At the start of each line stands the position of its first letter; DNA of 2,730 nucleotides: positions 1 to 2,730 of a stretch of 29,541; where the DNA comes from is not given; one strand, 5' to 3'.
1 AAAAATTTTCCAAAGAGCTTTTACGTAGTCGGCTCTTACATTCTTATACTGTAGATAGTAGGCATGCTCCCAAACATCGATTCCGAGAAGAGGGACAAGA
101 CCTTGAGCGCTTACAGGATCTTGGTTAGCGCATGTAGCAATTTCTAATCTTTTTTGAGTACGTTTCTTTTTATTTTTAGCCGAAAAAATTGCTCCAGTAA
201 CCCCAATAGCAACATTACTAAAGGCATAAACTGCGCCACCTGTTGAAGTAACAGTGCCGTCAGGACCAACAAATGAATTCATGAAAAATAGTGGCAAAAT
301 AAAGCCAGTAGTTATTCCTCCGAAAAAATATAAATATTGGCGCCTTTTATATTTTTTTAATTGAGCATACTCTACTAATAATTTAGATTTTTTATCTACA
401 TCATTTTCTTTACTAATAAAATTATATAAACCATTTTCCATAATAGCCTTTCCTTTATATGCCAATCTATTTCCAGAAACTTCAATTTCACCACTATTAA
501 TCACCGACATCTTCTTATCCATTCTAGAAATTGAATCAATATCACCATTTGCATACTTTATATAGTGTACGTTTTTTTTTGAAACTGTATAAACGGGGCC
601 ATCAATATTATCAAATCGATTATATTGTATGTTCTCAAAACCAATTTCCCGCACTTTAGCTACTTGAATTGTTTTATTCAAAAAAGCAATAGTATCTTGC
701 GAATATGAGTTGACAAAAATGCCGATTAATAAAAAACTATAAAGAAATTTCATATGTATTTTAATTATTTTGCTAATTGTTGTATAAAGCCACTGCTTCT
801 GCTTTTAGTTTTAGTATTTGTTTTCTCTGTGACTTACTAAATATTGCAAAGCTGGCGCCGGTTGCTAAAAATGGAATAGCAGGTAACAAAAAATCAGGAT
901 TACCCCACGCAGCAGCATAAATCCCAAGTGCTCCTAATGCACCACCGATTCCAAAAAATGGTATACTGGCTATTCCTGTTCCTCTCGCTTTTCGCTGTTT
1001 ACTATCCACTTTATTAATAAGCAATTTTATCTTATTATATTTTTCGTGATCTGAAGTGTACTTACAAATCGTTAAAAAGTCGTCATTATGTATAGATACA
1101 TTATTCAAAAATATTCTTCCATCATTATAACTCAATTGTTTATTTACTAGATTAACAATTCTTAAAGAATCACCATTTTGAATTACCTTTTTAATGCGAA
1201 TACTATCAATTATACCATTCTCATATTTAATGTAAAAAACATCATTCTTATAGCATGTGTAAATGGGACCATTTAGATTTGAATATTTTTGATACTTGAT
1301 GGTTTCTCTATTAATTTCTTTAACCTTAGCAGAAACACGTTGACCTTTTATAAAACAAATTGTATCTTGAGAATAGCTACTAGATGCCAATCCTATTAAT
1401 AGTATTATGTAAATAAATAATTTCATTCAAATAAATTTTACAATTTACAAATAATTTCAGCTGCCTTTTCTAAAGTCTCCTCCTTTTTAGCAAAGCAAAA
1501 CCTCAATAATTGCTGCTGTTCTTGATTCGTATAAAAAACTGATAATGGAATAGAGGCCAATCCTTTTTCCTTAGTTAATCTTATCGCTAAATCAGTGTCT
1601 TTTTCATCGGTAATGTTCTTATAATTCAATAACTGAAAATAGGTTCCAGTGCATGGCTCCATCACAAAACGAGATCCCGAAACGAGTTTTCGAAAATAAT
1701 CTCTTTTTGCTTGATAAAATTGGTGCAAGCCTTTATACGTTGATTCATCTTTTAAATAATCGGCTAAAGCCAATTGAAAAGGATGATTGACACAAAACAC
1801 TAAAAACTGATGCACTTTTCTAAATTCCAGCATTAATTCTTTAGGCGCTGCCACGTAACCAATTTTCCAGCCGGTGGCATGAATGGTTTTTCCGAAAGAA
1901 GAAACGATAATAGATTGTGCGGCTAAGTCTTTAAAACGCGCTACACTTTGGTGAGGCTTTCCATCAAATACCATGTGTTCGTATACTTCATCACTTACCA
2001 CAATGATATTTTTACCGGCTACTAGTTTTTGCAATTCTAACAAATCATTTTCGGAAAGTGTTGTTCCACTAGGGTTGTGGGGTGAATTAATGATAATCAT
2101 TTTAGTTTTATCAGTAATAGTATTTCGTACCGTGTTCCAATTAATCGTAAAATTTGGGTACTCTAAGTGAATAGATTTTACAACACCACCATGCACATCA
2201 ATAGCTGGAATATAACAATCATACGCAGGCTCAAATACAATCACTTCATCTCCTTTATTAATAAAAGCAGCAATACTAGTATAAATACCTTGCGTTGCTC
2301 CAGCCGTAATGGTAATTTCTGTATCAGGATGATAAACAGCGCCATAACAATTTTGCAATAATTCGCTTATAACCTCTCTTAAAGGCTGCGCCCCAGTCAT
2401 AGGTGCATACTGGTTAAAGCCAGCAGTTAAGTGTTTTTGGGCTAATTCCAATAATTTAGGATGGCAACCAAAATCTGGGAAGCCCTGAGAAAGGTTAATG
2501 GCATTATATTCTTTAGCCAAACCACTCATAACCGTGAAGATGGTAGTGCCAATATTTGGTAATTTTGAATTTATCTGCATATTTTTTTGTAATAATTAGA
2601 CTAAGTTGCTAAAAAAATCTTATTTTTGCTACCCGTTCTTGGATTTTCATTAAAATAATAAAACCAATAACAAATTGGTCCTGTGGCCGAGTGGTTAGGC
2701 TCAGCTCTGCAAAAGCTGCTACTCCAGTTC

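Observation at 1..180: Bacterial membrane-protein gene runs in frame into a eukaryote-like Mn-SOD C-terminus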

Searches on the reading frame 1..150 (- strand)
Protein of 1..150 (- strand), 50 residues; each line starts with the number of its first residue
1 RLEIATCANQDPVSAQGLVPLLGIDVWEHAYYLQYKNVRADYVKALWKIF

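Call 8: search_solved_structures(query=window:1-150:-, max_evalue=0.001, show_alignments=3)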
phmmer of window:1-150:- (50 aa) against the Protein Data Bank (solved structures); distinct sequences matched with E-value up to 0.001: 154 (the best 60 are shown).
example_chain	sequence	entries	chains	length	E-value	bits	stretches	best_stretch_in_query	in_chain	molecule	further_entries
3dc6_A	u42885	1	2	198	1.9e-22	80.8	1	2-49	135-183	Superoxide dismutase [Mn] 1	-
4x9q_A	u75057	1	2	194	1.9e-21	77.6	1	2-49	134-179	Superoxide dismutase [Mn] 2, mitochondrial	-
3dc5_A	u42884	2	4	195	2e-21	77.6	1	2-49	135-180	Superoxide dismutase [Mn] 2 | SUPEROXIDE DISMUTASE [MN] 2, MITOCHONDRIAL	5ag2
6s0d_A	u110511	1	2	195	2e-21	77.6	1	2-49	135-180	Superoxide dismutase [Mn] 2, mitochondrial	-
6qzm_A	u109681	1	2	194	2e-21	77.6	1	2-49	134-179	Superoxide dismutase [Mn] 2, mitochondrial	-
6qzn_A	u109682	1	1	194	2.2e-21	77.5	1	2-49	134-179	Superoxide dismutase [Mn] 2, mitochondrial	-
6qzn_C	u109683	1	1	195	2.2e-21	77.4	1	2-49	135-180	Superoxide dismutase [Mn] 2, mitochondrial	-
1luw_A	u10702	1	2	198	4.5e-21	76.5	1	2-49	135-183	Superoxide dismutase [Mn]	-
1n0n_A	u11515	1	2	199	5.4e-21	76.3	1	2-49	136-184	Superoxide dismutase [Mn]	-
2qkc_A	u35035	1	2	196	5.8e-21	76.1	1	2-49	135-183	Superoxide dismutase [Mn]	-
1szx_A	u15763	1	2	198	6e-21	76.1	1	2-49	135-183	Superoxide dismutase [Mn], mitochondrial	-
1ap5_A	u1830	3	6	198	6e-21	76.1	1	2-49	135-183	MANGANESE SUPEROXIDE DISMUTASE | Superoxide dismutase [Mn], mitochondrial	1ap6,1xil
1var_A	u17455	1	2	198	6e-21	76.1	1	2-49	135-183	MANGANESE SUPEROXIDE DISMUTASE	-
9bvy_A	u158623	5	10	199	6e-21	76.1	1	2-49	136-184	Superoxide dismutase [Mn], mitochondrial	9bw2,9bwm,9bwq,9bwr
1zte_A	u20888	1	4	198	6.2e-21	76.1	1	2-49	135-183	Superoxide dismutase [Mn], mitochondrial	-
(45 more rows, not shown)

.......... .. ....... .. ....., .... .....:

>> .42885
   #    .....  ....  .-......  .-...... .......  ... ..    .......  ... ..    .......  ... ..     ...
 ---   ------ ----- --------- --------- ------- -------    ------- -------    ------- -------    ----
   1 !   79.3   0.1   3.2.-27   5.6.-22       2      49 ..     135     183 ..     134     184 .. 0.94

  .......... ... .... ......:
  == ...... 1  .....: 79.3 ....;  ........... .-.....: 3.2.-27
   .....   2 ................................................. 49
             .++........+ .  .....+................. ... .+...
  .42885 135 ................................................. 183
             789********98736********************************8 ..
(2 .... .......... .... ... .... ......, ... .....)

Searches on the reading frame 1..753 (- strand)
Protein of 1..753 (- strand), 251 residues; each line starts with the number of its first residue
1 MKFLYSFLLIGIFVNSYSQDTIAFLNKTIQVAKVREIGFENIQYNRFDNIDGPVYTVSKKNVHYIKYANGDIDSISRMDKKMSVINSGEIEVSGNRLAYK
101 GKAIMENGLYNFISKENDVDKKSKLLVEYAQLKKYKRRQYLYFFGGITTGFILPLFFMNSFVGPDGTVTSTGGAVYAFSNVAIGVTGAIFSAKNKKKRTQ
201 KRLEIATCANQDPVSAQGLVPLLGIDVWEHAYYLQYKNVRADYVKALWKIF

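Call 5: search_protein_families(library=pfam, proteins=[window:1-753:-], max_evalue=0.1)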
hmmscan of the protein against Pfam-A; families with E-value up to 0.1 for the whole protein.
window:1-753:- (251 aa): 1 family
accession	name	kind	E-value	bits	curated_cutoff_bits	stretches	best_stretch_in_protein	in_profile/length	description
PF02777.23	Sod_Fe_C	-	3.4e-19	69.2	20.9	1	177-250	22-93/102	Iron/manganese superoxide dismutases, C-terminal domain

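Call 16: find_homologous_proteins(query=window:1-753:-, region=203-251)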
Query window:1-753:-, residues 203-251 (49 aa): 5384 proteins with E <= 0.001 among 5402 candidates; the best 120 are listed.
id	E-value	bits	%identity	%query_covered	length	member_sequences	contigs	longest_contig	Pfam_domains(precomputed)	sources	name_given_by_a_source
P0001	2.6e-36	138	78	98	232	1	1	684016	PF00081.28,PF02777.24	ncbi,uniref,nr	ncbi:superoxide dismutase [Mn], mitochondrial-like [Centruroides sculpturatus]|uniref:superoxide dis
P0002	6.8e-25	102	100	100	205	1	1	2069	PF00081.28,PF02777.24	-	-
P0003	2.1e-24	101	94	100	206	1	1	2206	PF00081.28,PF02777.24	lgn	-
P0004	3.1e-24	100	94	100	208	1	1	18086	PF00081.28,PF02777.24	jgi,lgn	-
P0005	4.5e-24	100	92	100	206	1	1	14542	PF00081.28,PF02777.24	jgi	-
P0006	6.0e-24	99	88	100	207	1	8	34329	PF00081.28,PF02777.24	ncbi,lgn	-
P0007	7.6e-24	99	94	100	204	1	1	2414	PF00081.28,PF02777.24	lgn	-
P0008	9.5e-24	99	88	100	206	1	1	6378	PF00081.28,PF02777.24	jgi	jgi:Fe-Mn family superoxide dismutase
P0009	1.0e-23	99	94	100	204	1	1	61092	PF00081.28,PF02777.24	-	-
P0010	1.1e-23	99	94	100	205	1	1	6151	PF00081.28,PF02777.24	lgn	-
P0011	1.3e-23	98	90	100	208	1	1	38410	PF00081.28,PF02777.24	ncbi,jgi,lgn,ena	jgi:Fe-Mn family superoxide dismutase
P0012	1.3e-23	98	94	100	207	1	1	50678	PF00081.28,PF02777.24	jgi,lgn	jgi:Fe-Mn family superoxide dismutase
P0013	1.4e-23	98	92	100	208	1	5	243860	PF00081.28,PF02777.24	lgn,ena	-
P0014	1.4e-23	98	94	100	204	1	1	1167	PF00081.28,PF02777.24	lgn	-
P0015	1.4e-23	98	92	100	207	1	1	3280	PF00081.28,PF02777.24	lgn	-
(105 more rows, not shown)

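Call 18: find_encoding_contigs(protein=P0002, flank=10000)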
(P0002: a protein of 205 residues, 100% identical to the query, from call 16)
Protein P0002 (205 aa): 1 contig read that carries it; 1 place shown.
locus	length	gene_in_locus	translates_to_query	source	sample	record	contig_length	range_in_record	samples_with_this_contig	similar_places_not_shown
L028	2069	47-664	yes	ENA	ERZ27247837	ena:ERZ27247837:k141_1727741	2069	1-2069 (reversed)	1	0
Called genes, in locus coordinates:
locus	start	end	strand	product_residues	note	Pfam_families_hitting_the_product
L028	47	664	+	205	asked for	PF00081:Sod_Fe_N, PF02777:Sod_Fe_C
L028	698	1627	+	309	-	PF17848:Zn_ribbon_ACC (weak), PF01039:Carboxyl_trans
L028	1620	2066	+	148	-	PF00692:dUTPase, PF22769:DCD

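Call 32: find_related_loci(query=P0002, collection=genome_contigs, flank=3000)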
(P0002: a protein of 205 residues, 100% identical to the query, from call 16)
Query P0002 (205 aa) in genome_contigs; peptide patterns used: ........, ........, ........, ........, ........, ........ (x = any residue, [..] = any of these).
599 stretches matched a pattern; 565 encode a relative of the query (tblastn E <= 1e-3); the best 80 are kept; 80 distinct loci.
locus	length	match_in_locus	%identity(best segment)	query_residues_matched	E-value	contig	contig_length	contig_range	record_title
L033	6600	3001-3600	86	6-205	1e-122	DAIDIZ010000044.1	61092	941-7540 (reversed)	MAG TPA_asm: Chlamydiae bacterium isolate clean375 k141_836100, whole genome shotgun sequence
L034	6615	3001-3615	83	1-205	9e-121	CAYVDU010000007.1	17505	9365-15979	MAG TPA_asm: uncultured bacterium isolate SRP287051_co2_217 genome assembly, contig: NODE_6072_length_17505_cov_5.521891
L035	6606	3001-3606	82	4-205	3e-120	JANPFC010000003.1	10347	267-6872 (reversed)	MAG: Chlamydiota bacterium isolate VAR_78_metabat_106 VAR_78_k141_174513, whole genome shotgun sequence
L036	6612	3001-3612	84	1-205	3e-119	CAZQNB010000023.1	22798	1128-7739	MAG TPA_asm: uncultured bacterium isolate SRP286056_co3_62 genome assembly, contig: NODE_1989_length_22798_cov_22.729411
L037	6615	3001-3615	79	1-205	5e-118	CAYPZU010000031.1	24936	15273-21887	MAG TPA_asm: uncultured bacterium isolate SRP292972_co2_195 genome assembly, contig: NODE_1818_length_24936_cov_8.077931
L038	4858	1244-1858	79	1-205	9e-118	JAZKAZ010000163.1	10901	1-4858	MAG: Chlamydiota bacterium isolate ADI_H3L2_1_122_18_3-bin054_1 ADIH3L21_B054_1_000000000163, whole genome shotgun seque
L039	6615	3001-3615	80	1-205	1e-117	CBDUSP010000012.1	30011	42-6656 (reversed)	MAG TPA_asm: uncultured bacterium isolate SRR22302347_binner123_Refined_34 genome assembly, contig: ERZ25073594.402, who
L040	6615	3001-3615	80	1-205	1e-117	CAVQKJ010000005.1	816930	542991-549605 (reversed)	MAG: uncultured Chlamydiae bacterium isolate MFD00008.bin.3.143 genome assembly, contig: contig_43157, whole genome shot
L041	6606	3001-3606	81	4-205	4e-117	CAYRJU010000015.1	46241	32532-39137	MAG TPA_asm: uncultured bacterium isolate SRP200132_co2_350 genome assembly, contig: NODE_567_length_46241_cov_16.085632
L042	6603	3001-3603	81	5-205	4e-117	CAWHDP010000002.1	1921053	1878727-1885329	MAG: uncultured Chlamydiae bacterium isolate MFD04780.bin.1.32 genome assembly, contig: contig_180, whole genome shotgun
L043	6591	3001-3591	84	5-202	4e-117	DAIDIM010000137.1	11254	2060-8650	MAG TPA_asm: Chlamydiae bacterium isolate clean362 k141_58343, whole genome shotgun sequence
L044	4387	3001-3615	79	1-205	2e-116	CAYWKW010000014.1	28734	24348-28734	MAG TPA_asm: uncultured bacterium isolate SRP200132_co2_218 genome assembly, contig: NODE_1233_length_28734_cov_10.30583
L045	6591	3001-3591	84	5-202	2e-116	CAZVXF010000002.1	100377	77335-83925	MAG TPA_asm: uncultured bacterium isolate SRP200132_co1_420 genome assembly, contig: NODE_225_length_100377_cov_17.16045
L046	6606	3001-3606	80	4-205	2e-116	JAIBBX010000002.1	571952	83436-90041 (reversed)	MAG: Parachlamydiales bacterium isolate SSF52 NODE_47_length_571952_cov_25.852332, whole genome shotgun sequence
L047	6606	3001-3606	80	4-205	5e-116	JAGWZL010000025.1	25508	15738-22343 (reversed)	MAG: Verrucomicrobia bacterium isolate REEB52 contig-150_2344, whole genome shotgun sequence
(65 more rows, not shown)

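Call 34: search_protein_families(library=ncbifam, proteins=[P0002, L028:698-1627:+], max_evalue=0.001)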
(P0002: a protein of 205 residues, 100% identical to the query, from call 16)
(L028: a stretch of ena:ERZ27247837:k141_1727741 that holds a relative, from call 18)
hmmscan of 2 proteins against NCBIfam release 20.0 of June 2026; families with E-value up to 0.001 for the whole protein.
P0002 (205 aa): 3 families
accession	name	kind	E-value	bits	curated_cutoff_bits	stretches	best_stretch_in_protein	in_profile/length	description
NF008177.0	PRK10925.1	equivalog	3.6e-50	170.7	363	1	8-203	2-203/206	superoxide dismutase [Mn]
NF007832.0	PRK10543.1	equivalog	2.3e-47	161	348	1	8-202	2-191/193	superoxide dismutase [Fe]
NF041312.1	Superox_dis_Halo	equivalog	8.7e-45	153.1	300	1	11-202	2-188/196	superoxide dismutase [Mn]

L028:698-1627:+ (309 aa): 4 families
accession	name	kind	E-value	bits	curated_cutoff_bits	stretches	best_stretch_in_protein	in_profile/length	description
TIGR00515.1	accD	equivalog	1e-111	372.9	317.45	1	1-279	1-281/285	acetyl-CoA carboxylase, carboxyltransferase subunit beta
NF005530.0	PRK07189.1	equivalog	1e-22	80.6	228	1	53-239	14-195/303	biotin-independent malonate decarboxylase subunit beta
TIGR03133.1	malonate_beta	equivalog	3.8e-22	78.9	278.15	1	56-239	7-185/274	biotin-independent malonate decarboxylase subunit beta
TIGR01117.1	mmdA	subfamily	1.2e-16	60.6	998.8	1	55-242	31-205/512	methylmalonyl-CoA decarboxylase subunit alpha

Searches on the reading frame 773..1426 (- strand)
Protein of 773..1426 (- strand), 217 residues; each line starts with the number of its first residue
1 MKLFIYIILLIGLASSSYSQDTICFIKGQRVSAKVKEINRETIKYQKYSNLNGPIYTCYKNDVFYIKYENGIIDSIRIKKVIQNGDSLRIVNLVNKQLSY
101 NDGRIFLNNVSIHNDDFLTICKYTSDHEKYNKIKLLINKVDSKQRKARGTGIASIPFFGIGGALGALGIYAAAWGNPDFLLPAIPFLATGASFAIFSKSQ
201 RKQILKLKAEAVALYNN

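Call 5: search_protein_families(library=pfam, proteins=[window:773-1426:-], max_evalue=0.1)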
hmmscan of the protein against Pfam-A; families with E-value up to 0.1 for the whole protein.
window:773-1426:- (217 aa): 1 family
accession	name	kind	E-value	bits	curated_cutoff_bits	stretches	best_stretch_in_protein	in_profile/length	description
PF03317.18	ELF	-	0.098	13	25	0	80-119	43-83/105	ELF protein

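Call 27: find_encoding_contigs(protein=window:773-1426:-, flank=3000, max_places=10)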
Protein window:773-1426:- (217 aa): 3 contigs read that carry it; 3 places shown.
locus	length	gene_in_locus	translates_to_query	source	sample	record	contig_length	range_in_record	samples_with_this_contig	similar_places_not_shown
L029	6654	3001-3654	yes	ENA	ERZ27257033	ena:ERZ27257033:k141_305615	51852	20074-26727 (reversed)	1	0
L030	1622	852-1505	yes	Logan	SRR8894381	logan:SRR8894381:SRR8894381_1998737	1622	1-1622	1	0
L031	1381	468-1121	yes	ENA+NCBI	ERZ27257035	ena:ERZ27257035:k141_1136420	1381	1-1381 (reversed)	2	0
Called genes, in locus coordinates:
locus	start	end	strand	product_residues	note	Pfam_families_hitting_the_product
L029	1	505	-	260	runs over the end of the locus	PF05875:Ceramidase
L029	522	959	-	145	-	PF05360:YiaAB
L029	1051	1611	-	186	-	PF00027:cNMP_binding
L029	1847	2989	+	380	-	PF00155:Aminotran_1_2, PF01053:Cys_Met_Meta_PP (weak)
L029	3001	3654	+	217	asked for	-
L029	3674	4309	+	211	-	-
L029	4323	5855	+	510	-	-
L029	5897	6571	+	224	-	-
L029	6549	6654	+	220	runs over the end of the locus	-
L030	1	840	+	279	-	?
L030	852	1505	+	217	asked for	-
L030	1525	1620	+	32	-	?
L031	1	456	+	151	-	?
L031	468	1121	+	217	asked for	-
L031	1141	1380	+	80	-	?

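Call 34: search_protein_families(library=ncbifam, proteins=[L029:3674-4309:+, L029:4323-5855:+], max_evalue=0.001)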
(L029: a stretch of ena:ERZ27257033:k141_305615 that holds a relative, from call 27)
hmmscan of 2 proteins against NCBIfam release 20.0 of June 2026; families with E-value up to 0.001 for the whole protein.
L029:3674-4309:+ (211 aa): 0 families

L029:4323-5855:+ (510 aa): 0 families

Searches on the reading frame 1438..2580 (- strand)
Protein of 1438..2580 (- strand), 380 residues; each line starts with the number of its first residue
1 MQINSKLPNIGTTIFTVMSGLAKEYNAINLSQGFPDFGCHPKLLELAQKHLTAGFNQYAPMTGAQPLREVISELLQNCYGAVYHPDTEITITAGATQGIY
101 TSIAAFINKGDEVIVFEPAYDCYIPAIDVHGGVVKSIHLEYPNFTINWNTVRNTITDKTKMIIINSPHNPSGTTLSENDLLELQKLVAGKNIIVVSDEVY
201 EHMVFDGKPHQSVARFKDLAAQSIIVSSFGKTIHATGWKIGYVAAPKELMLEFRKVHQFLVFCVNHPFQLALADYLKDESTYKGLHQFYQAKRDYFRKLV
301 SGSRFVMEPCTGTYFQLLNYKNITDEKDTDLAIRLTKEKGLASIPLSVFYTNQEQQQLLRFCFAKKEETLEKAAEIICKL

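Call 28: find_encoding_contigs(protein=window:1438-2580:-, flank=4000, max_places=10)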
Protein window:1438-2580:- (380 aa): 1 contig read that carries it; 1 place shown.
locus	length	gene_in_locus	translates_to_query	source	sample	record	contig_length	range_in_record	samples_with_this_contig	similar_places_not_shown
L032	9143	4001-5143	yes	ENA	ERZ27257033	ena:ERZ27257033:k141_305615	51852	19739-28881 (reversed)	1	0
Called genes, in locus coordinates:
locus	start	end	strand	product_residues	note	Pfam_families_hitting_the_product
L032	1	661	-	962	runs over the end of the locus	PF07494:Reg_prop (faint), PF06580:His_kinase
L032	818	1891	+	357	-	PF13621:Cupin_8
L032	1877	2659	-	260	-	PF05875:Ceramidase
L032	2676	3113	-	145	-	PF05360:YiaAB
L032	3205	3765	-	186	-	PF00027:cNMP_binding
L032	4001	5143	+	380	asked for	PF00155:Aminotran_1_2, PF01053:Cys_Met_Meta_PP (weak)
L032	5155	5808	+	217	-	-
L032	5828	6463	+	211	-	-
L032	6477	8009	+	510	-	-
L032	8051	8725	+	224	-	-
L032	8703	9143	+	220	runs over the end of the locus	-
